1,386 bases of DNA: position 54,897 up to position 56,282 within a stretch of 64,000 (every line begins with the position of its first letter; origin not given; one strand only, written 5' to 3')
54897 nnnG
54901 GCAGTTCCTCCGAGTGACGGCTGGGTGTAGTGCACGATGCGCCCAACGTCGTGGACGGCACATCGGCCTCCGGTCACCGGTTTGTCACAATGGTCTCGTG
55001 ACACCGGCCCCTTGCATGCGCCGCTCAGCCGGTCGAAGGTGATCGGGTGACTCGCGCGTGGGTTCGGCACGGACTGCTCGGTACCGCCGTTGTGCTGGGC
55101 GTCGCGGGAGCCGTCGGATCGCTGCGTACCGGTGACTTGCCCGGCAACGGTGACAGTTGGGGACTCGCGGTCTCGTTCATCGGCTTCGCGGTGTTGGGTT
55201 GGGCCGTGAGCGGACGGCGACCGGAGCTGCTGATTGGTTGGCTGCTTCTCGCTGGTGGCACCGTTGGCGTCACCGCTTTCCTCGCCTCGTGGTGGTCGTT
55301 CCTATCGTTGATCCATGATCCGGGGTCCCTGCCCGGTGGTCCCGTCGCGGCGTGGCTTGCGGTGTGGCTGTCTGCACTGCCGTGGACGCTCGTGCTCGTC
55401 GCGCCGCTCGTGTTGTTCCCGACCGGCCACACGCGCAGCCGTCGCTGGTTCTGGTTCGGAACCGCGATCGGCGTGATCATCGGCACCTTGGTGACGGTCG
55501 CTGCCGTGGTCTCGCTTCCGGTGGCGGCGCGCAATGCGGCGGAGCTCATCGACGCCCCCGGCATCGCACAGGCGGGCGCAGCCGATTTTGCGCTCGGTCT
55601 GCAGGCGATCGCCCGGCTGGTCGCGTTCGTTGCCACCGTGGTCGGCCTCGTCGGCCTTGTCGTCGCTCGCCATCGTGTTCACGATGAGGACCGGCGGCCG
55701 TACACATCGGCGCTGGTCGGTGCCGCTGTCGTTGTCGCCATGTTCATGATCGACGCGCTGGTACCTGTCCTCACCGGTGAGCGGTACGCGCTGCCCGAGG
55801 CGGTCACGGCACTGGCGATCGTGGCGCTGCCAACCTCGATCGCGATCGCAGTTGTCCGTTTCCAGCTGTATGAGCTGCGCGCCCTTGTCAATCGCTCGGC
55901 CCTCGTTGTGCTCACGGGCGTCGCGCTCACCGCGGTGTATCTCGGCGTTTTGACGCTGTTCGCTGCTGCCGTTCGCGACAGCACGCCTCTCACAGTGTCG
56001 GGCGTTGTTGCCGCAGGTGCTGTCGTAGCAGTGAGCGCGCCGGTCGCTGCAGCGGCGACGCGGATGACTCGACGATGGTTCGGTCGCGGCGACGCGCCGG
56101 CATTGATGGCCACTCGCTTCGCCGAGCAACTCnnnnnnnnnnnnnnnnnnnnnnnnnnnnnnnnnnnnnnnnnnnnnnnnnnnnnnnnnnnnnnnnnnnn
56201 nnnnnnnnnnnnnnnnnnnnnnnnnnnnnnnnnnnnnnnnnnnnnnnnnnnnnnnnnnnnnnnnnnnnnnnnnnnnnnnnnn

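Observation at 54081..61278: Duplicated membrane kinase / LuxR regulator pairs with a two-domain cupredoxin lipoprotein and a second lipoprotein, embedded in accessory DNA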

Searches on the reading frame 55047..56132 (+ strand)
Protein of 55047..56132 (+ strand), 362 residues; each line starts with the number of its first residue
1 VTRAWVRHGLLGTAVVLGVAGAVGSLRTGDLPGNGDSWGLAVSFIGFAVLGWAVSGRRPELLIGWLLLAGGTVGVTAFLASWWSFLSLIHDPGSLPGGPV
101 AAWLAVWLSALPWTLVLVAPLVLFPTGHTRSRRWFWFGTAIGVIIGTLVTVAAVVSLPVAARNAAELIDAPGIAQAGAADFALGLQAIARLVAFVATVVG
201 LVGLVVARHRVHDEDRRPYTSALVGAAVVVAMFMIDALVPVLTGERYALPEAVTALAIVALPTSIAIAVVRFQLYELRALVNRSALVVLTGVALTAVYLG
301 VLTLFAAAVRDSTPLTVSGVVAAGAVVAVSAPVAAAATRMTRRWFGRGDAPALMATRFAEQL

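Call 32: find_homologous_proteins(query=window:55047-56132:+, max_evalue=0.001)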
Query seq(362 aa) (362 aa): 25 proteins with E <= 0.001 among 8000 candidates.
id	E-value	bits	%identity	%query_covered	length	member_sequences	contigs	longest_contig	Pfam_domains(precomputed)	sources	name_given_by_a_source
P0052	2.2e-118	414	69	82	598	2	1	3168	PF13581.13,PF07730.20,PF02518.32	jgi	jgi:signal transduction histidine kinase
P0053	9.4e-92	326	80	55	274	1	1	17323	-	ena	-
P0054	8.2e-89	316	70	60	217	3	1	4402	-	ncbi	-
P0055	6.2e-85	304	72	61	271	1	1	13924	-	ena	-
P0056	8.9e-84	300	49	87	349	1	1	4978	-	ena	-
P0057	3.0e-76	275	70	57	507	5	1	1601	PF13581.13,PF07730.20,PF02518.32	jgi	jgi:two-component system NarL family sensor kinase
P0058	3.7e-68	249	80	42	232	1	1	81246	-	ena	-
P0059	6.9e-65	238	57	60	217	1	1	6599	-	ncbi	-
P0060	8.2e-60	221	45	82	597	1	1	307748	PF07730.20,PF02518.32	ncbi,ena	-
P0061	3.2e-47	180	52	55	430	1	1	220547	-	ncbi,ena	-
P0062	8.4e-40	155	82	30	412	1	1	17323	PF07730.20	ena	-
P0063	4.2e-31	127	67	30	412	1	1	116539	PF13581.13,PF07730.20,PF02518.32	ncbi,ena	-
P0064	1.3e-15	76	28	92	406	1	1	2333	-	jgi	jgi:hypothetical protein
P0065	1.4e-10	59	31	83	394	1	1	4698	-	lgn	-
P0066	1.9e-9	55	30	80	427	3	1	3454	-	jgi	jgi:hypothetical protein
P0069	2.3e-6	45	32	24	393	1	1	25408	-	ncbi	-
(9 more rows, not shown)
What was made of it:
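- Tried and rejected: The word-based homologue search on the HK1 membrane domain was swamped by hydrophobic low-complexity candidates (call 32).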

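Call 43: search_protein_representatives(alignment_id=A4)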
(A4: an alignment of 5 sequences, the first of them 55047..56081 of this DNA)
Query: 5 sequences, 344 profile positions. Proteins with E-value up to 0.001 (for the whole library): 29522; up to 1e-10: 17834; up to 1e-30: 5408. The best 150 are listed.
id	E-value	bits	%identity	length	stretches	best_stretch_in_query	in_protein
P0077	1.5e-111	389.2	-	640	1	22-344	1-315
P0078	2.0e-92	326.3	-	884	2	9-344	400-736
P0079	6.4e-92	324.6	-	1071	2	10-344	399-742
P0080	8.3e-87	307.8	-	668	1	6-342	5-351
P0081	5.0e-72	259.2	-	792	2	41-341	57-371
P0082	7.9e-72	258.6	-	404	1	11-343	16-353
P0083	9.5e-72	258.3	-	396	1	14-343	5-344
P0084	1.8e-71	257.4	-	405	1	9-343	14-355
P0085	5.0e-71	256.0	-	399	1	24-344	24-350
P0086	7.1e-71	255.4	-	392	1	6-343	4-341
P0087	1.8e-70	254.1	-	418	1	10-343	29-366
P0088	1.9e-70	254.0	-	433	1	5-344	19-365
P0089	4.5e-70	252.8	-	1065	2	9-344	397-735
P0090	9.4e-70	251.8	-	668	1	14-342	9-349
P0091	3.6e-69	249.8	-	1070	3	9-344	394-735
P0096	1.2e-67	244.9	-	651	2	20-344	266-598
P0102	1.2e-66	241.6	-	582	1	8-344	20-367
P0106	5.3e-66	239.4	-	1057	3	31-343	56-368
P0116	2.4e-65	237.3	-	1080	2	40-338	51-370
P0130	8.9e-65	235.4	-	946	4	9-340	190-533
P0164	4.6e-63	229.8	-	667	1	4-344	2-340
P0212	1.5e-61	224.8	-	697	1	2-344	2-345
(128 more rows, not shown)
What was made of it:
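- Tried and rejected: It was replaced by the exhaustive profile search (call 43).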

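Call 44: search_protein_families(library=pfam, proteins=[P0077, P0078, P0079, P0081, P0082, P0096, P0106, P0116, P0130, P0102], max_evalue=0.001)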
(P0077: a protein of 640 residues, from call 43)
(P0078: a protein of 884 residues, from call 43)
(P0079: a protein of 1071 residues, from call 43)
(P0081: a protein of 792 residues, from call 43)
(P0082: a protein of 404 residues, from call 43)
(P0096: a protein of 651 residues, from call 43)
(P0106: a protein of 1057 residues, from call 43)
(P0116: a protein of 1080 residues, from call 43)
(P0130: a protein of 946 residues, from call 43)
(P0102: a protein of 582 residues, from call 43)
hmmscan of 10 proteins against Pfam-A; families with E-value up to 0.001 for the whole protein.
P0077 (640 aa): 4 families
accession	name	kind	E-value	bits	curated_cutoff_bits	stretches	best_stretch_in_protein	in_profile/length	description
PF07730.19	HisKA_3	-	3e-14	53.7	24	1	442-511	1-68/68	Histidine kinase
PF02518.31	HATPase_c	-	4.8e-08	33.9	26.4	1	551-638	3-110/111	Histidine kinase-, DNA gyrase B-, and HSP90-like ATPase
PF01590.32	GAF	-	4.2e-05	24.5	22.4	0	379-419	95-133/133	GAF domain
PF13185.12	GAF_2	-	0.00093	19.8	28.6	0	370-419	87-135/136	GAF domain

P0078 (884 aa): 0 families

P0079 (1071 aa): 6 families
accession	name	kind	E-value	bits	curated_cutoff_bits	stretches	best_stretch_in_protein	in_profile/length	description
PF07730.19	HisKA_3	-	4e-15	56.5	24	1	873-940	1-68/68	Histidine kinase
PF02518.31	HATPase_c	-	1.3e-12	48.5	26.4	1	976-1064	3-110/111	Histidine kinase-, DNA gyrase B-, and HSP90-like ATPase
PF01590.32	GAF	-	5.4e-06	27.4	22.4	1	789-849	71-132/133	GAF domain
PF13185.12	GAF_2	-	6.2e-06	26.9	28.6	1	796-849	83-134/136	GAF domain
PF13492.12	GAF_3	-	6.6e-06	27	27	1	793-849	69-126/129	GAF domain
PF13581.12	HATPase_c_2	-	0.00079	19.9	27.4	0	983-1025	35-82/127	Histidine kinase-like ATPase domain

P0081 (792 aa): 0 families

P0082 (404 aa): 0 families

P0096 (651 aa): 0 families

P0106 (1057 aa): 4 families
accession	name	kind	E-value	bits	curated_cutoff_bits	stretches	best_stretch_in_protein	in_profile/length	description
PF07730.19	HisKA_3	-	1.7e-14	54.6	24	1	838-904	1-68/68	Histidine kinase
PF02518.31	HATPase_c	-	7.4e-11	42.9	26.4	1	946-1035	3-109/111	Histidine kinase-, DNA gyrase B-, and HSP90-like ATPase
PF01590.32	GAF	-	1.2e-06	29.5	22.4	1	771-814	91-132/133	GAF domain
PF13185.12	GAF_2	-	0.0007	20.3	28.6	0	766-814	91-134/136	GAF domain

P0116 (1080 aa): 3 families
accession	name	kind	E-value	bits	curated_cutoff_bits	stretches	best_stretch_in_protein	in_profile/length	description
PF07730.19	HisKA_3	-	5.5e-14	52.9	24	1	874-941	1-68/68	Histidine kinase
PF02518.31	HATPase_c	-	4.1e-13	50.2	26.4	1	981-1071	3-109/111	Histidine kinase-, DNA gyrase B-, and HSP90-like ATPase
PF13581.12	HATPase_c_2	-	7.3e-06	26.5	27.4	1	987-1034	34-83/127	Histidine kinase-like ATPase domain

P0130 (946 aa): 0 families

P0102 (582 aa): 4 families
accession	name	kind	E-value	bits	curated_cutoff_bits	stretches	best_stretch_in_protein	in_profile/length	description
PF07730.19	HisKA_3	-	7.9e-10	39.6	24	1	522-581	1-62/68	Histidine kinase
PF01590.32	GAF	-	1.4e-05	26.1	22.4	1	388-491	3-132/133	GAF domain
PF13185.12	GAF_2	-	0.00075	20.2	28.6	0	449-492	92-135/136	GAF domain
PF13492.12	GAF_3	-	0.00077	20.3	27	0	450-494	85-129/129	GAF domain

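Call 47: list_cluster_members(proteins=[P0077, P0080, P0082, P0083, P0090, P0079, P0116, P0164, P0212, P0051])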
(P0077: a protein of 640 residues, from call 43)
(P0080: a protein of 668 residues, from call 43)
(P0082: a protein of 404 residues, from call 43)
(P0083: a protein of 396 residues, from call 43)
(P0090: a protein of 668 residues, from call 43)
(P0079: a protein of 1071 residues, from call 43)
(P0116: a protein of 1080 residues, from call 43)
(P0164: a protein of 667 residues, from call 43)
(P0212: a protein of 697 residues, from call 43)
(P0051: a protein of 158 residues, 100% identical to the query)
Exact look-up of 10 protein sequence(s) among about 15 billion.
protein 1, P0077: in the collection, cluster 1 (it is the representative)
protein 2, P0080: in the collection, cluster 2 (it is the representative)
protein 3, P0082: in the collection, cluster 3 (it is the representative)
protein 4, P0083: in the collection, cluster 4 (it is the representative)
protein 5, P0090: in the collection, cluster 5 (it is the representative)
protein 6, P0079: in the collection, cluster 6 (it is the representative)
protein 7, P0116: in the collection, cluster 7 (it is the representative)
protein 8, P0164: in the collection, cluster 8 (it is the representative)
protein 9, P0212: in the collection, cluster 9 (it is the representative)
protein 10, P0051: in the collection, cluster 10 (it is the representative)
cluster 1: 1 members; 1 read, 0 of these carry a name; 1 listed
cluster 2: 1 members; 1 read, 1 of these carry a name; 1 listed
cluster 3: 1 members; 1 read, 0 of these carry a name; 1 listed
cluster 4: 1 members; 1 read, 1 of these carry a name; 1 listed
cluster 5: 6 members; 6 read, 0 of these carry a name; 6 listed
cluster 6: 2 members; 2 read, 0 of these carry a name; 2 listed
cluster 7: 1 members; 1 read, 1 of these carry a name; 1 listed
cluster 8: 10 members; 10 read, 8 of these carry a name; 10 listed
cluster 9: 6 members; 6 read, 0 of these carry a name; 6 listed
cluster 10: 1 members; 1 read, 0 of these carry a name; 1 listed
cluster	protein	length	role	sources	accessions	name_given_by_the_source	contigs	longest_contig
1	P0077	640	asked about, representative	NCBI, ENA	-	-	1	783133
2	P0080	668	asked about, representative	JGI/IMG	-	signal transduction histidine kinase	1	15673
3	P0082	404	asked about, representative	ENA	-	-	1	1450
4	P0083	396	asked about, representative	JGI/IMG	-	hypothetical protein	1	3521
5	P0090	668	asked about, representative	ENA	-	-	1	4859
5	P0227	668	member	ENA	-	-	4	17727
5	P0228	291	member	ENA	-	-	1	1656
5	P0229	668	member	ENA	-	-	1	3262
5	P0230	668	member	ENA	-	-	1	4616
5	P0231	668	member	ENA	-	-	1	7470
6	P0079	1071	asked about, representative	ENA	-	-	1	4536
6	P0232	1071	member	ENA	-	-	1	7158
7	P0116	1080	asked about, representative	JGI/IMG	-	signal transduction histidine kinase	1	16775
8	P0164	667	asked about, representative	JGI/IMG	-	signal transduction histidine kinase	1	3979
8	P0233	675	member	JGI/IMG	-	signal transduction histidine kinase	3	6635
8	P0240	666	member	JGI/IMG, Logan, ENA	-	-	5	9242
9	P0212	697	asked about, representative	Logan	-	-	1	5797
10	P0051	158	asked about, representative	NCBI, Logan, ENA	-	-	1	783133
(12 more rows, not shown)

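Call 50: find_encoding_contigs(protein=P0080, flank=5000, max_places=3)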
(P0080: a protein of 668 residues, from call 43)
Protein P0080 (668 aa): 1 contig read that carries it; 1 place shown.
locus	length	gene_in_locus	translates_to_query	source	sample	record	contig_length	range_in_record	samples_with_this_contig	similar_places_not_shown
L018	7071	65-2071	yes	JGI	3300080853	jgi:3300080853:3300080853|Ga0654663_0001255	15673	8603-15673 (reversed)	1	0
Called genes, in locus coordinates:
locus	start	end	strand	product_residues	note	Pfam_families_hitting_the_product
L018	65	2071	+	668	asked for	PF07730:HisKA_3, PF02518:HATPase_c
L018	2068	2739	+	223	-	PF00072:Response_reg, PF00196:GerE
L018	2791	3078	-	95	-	-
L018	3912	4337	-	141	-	-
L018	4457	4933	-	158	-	PF27072:KilB (weak)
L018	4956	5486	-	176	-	PF07366:SnoaL, PF12680:SnoaL_2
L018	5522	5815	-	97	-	PF00196:GerE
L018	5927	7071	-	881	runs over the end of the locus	PF13191:AAA_16, PF07721:TPR_4 (faint)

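Call 54: find_encoding_contigs(protein=P0227, flank=6000, max_places=3)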
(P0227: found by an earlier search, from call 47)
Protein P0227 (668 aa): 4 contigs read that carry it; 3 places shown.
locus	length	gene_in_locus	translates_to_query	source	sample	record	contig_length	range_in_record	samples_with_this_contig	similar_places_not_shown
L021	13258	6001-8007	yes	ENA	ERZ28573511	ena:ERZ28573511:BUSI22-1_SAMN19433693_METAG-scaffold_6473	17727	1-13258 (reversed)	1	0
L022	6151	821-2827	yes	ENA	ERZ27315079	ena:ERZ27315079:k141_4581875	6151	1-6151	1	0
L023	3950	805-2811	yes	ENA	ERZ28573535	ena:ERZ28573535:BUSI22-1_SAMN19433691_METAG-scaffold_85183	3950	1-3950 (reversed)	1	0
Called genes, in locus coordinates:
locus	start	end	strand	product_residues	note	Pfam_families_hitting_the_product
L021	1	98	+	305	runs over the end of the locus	PF00005:ABC_tran, PF13304:AAA_21 (weak)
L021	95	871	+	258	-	-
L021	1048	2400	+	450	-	-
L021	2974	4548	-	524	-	PF05598:DUF772, PF01609:DDE_Tnp_1, PF13751:DDE_Tnp_1_6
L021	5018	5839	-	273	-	PF13473:Cupredoxin_1 (faint)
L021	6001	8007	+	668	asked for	PF07730:HisKA_3, PF02518:HATPase_c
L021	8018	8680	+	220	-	PF00072:Response_reg, PF00196:GerE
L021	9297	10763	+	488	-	-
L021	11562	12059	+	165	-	PF13577:SnoaL_4, PF12680:SnoaL_2 (weak)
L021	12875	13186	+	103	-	-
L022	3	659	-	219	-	?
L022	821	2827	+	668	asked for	PF07730:HisKA_3, PF02518:HATPase_c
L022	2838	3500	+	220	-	PF00072:Response_reg, PF00196:GerE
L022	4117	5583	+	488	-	-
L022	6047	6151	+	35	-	?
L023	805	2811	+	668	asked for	PF07730:HisKA_3, PF02518:HATPase_c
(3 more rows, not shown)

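Call 61: predict_structure(alignment_id=A6)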
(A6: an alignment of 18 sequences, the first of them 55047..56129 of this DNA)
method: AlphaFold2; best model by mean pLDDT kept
length: 361 residues; sequences in the alignment: 18
mean_pLDDT: 78.0   pTM: 0.75
mean pLDDT of the five models: 78.0, 75.2, 75.1, 75.1, 73.3
residues with pLDDT >= 90: 101; 70-90: 149; 50-70: 89; < 50: 22
segments of 3 or more residues with pLDDT < 50: 312-316, 347-358
pLDDT, mean of each block of 10 residues (from residue 1): 90 93 81 67 88 88 91 94 91 91 92 86 77 89 94 93 87 78 88 90 90 83 87 80 66 72 76 62 59 63 61 48 55 62 52 46 44
secondary structure, 60 per line:
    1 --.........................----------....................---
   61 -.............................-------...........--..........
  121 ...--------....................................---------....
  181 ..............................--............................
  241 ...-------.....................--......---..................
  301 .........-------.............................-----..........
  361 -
elements in order: H3-27 H38-57 H62-90 H98-108 H111-123 H132-167 H177-210 H213-243 H251-271 H274-279 H283-309 H317-345 H351-360
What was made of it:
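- Checked: In the model it is a short cytoplasmic-side helix between TM8 and TM9 of ten helices (call 61).
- The HK1 N-terminus models as 10 TM helices with outer loops of 10 aa or less (call 61).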

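Call 63: fold_search(model_id=the predicted structure, library=pdb)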
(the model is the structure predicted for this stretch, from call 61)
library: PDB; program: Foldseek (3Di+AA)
matches with E <= 10: 444; with E <= 0.001: 0
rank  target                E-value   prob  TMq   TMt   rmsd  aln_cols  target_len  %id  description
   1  9ly2_R                1.6e-02  1.00  0.39  0.40  12.4       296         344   15  A Cryo-EM structure of LA-PTH-PTH1R-V2RT-Beta-arrestin1 complex (state 1 conformation) (released 2026-03-04)
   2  8flq_R                4.4e-02  1.00  0.42  0.42  11.6       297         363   14  Human PTH1R in complex with PTH(1-34) and Gs (released 2023-04-26)
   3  8haf_R                4.9e-02  0.99  0.39  0.38  12.5       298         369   14  PTHrP-PTH1R-Gs complex (released 2022-12-21)
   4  9lxr_R                6.3e-02  1.00  0.43  0.49   7.2       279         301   14  A Cryo-EM structure of LA-PTH-PTH1R-Beta-arrestin1 complex (state 1 conformation) (released 2025-09-10)
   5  8xql_R                6.8e-02  0.96  0.32  0.37  10.6       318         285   12  Structure of human class T GPCR TAS2R14-miniGs/gust complex with Aristolochic acid A. (released 2024-07-10)
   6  9lxp_R                9.4e-02  1.00  0.41  0.47  10.7       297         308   15  A Cryo-EM structure of LA-PTH-PTH1R-Beta-arrestin1 complex (state 2 conformation) (released 2026-03-04)
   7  9ly3_R                1.1e-01  0.99  0.38  0.40   9.5       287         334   14  A Cryo-EM structure of LA-PTH-PTH1R-V2RT-Beta-arrestin1 complex (state 2 conformation) (released 2026-03-04)
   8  8fls_R                1.1e-01  0.99  0.41  0.41  11.8       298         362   14  Human PTH1R in complex with Abaloparatide and Gs (released 2023-04-26)
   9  9p94_R                1.2e-01  1.00  0.44  0.46   7.8       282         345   12  Cryo-EM structure of the PAC1sR-PACAP27-Gs complex (released 2025-11-19)
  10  8rql_R                1.2e-01  0.96  0.34  0.41   8.6       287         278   12  TAS2R14 receptor bound to flufenamic acid and gustducin (released 2024-11-27)
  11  8hao_R                1.3e-01  0.99  0.40  0.40  11.1       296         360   14  Human parathyroid hormone receptor-1 dimer (released 2022-12-21)
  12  8jr9_R                1.4e-01  0.99  0.38  0.49   7.4       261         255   14  Small molecule agonist (PCO371) bound to human parathyroid hormone receptor type 1 (PTH1R) (released 2023-08-02)
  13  9ij9_R                1.5e-01  0.93  0.32  0.37   8.9       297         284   11  A Cryo-EM structure of Bitter taste receptor TAS2R14 with Gi complex (released 2024-07-24)
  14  8yky_R                1.5e-01  0.90  0.30  0.36   8.9       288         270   11  Structure of human class T GPCR TAS2R14-Ggustducin complex with agonist 28.1 (released 2024-07-10)
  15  9k6l_R                1.5e-01  0.98  0.36  0.44  11.5       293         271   14  Cryo-EM structure of GPCR16-Gi2 complex (released 2025-04-02)
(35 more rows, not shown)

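Call 64: find_encoding_contigs(protein=P0240, flank=5000, max_places=5)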
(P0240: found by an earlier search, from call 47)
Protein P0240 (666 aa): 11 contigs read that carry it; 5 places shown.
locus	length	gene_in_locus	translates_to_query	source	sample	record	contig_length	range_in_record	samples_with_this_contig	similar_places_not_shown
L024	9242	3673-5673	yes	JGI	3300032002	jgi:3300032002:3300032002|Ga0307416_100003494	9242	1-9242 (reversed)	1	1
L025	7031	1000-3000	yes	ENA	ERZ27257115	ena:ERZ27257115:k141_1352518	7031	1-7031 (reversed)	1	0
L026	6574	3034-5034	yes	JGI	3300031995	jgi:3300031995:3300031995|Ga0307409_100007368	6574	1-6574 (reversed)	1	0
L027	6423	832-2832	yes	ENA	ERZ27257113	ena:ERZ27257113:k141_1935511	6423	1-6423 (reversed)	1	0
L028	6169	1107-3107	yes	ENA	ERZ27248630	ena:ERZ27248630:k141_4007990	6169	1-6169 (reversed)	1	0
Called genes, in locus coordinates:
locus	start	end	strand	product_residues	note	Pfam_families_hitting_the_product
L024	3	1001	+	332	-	?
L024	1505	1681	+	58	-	-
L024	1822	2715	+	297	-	PF00005:ABC_tran, PF13401:AAA_22 (faint), PF13304:AAA_21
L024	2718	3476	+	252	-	PF12730:ABC2_membrane_4 (faint)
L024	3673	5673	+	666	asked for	PF07730:HisKA_3, PF02518:HATPase_c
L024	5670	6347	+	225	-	PF00072:Response_reg, PF00196:GerE, PF04545:Sigma70_r4 (weak)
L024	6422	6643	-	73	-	-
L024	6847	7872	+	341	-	PF13560:HTH_31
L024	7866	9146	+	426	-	-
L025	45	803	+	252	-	-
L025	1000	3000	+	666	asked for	PF07730:HisKA_3, PF02518:HATPase_c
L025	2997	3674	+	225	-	PF00072:Response_reg, PF00196:GerE, PF04545:Sigma70_r4 (weak)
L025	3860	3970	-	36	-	-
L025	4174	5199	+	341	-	PF13560:HTH_31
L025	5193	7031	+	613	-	?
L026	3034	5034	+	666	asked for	PF07730:HisKA_3, PF02518:HATPase_c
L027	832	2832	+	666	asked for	PF07730:HisKA_3, PF02518:HATPase_c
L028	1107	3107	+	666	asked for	PF07730:HisKA_3, PF02518:HATPase_c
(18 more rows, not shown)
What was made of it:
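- Other kinases of the same family have other partners (an ABC transporter, call 64), so the sensor domain is generic. HK2's nearest relative is linked to an ABC transporter (call 64).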

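Call 80: find_encoding_contigs(protein=P0069, flank=5000, max_places=3)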
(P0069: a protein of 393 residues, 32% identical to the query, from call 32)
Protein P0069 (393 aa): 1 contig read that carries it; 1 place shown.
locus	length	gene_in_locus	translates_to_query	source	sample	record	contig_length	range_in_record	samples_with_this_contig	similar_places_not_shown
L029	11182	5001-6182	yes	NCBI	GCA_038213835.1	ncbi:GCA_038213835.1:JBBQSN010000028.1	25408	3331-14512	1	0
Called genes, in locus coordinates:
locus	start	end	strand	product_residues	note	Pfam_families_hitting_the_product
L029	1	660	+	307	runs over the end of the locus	PF00528:BPD_transp_1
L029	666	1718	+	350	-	-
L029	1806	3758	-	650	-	PF04616:Glyco_hydro_43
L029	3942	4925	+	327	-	PF04616:Glyco_hydro_43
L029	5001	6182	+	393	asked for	-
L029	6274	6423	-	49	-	-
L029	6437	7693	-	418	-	PF02274:ADI, PF19420:DDAH_eukar (faint)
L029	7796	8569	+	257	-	PF00535:Glycos_transf_2, PF13641:Glyco_tranf_2_3 (weak)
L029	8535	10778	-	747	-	-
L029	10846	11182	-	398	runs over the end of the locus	PF01969:Ni_insertion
